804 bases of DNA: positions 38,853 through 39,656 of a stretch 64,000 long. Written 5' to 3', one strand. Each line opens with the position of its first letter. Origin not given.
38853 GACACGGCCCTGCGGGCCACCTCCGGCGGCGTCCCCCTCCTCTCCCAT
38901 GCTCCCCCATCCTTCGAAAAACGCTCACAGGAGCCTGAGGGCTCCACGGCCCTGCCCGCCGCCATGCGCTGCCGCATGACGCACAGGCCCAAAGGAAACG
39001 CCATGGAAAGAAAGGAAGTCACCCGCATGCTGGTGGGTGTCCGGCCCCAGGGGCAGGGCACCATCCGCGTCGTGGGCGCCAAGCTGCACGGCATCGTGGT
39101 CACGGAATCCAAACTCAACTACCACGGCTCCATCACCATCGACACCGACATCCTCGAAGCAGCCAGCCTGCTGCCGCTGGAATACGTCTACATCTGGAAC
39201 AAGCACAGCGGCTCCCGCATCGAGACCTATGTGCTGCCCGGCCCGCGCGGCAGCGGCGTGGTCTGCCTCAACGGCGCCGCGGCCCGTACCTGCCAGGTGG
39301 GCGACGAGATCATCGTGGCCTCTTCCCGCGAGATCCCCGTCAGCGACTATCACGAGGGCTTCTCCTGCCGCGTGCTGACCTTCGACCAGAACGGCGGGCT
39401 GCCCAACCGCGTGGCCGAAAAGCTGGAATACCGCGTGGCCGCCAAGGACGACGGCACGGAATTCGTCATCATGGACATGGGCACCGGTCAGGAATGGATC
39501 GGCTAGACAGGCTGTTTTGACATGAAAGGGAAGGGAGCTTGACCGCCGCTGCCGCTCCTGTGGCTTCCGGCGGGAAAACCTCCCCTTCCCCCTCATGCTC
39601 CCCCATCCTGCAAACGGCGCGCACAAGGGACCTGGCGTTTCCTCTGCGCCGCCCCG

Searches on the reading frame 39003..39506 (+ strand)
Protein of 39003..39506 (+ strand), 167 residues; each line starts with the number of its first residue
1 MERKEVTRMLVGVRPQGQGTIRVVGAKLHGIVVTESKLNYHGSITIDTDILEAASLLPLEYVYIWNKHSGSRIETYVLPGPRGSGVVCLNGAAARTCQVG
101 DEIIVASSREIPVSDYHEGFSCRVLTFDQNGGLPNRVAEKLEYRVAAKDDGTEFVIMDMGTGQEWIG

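Call 50: find_encoding_contigs(protein=window:39003-39506:+, flank=1200, max_places=10)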
Protein window:39003-39506:+ (167 aa): 24 contigs read that carry it; 10 places shown.
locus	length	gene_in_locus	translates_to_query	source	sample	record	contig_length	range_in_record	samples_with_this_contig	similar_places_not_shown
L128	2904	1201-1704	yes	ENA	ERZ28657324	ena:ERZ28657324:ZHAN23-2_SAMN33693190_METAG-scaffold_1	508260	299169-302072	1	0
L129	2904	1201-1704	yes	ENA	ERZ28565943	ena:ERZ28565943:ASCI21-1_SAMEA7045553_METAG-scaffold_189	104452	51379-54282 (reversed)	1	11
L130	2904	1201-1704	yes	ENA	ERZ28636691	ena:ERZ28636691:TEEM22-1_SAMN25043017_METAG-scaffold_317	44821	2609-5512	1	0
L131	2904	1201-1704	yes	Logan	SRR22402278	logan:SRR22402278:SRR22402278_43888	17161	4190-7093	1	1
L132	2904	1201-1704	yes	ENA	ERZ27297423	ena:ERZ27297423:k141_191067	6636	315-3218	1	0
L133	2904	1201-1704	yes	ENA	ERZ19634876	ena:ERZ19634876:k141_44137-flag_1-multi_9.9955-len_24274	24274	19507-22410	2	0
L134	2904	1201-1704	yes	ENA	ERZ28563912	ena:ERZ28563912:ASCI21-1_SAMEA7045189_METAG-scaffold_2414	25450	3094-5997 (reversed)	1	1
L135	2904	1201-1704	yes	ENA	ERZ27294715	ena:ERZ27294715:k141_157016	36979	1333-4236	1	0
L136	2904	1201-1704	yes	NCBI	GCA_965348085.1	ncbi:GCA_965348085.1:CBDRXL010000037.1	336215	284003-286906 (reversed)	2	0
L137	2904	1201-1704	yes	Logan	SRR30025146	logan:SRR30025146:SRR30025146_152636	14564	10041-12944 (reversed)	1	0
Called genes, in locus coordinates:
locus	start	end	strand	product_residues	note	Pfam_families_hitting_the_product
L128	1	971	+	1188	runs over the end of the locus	PF01565:FAD_binding_4, PF02913:FAD-oxidase_C, PF13183:Fer4_8, PF02754:CCG (weak)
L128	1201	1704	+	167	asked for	PF02261:Asp_decarbox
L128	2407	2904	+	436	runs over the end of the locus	PF00390:malic, PF01262:AlaDh_PNT_C (weak), PF03949:Malic_M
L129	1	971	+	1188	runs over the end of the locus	PF01565:FAD_binding_4, PF02913:FAD-oxidase_C, PF13183:Fer4_8, PF02754:CCG (weak)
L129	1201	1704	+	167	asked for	PF02261:Asp_decarbox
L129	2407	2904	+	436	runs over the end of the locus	PF00390:malic, PF01262:AlaDh_PNT_C (weak), PF03949:Malic_M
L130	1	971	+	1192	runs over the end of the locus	?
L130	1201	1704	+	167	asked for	PF02261:Asp_decarbox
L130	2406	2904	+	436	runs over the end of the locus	PF00390:malic, PF01262:AlaDh_PNT_C (weak), PF03949:Malic_M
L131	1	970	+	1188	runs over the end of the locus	PF01565:FAD_binding_4, PF02913:FAD-oxidase_C, PF13183:Fer4_8, PF02754:CCG (weak)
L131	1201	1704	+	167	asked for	PF02261:Asp_decarbox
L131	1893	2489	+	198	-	-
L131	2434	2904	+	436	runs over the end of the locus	PF00390:malic, PF01262:AlaDh_PNT_C (weak), PF03949:Malic_M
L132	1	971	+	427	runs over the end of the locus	?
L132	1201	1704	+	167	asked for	PF02261:Asp_decarbox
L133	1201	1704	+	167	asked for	PF02261:Asp_decarbox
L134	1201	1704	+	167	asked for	PF02261:Asp_decarbox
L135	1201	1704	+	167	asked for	PF02261:Asp_decarbox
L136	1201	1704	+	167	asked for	PF02261:Asp_decarbox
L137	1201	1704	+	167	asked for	PF02261:Asp_decarbox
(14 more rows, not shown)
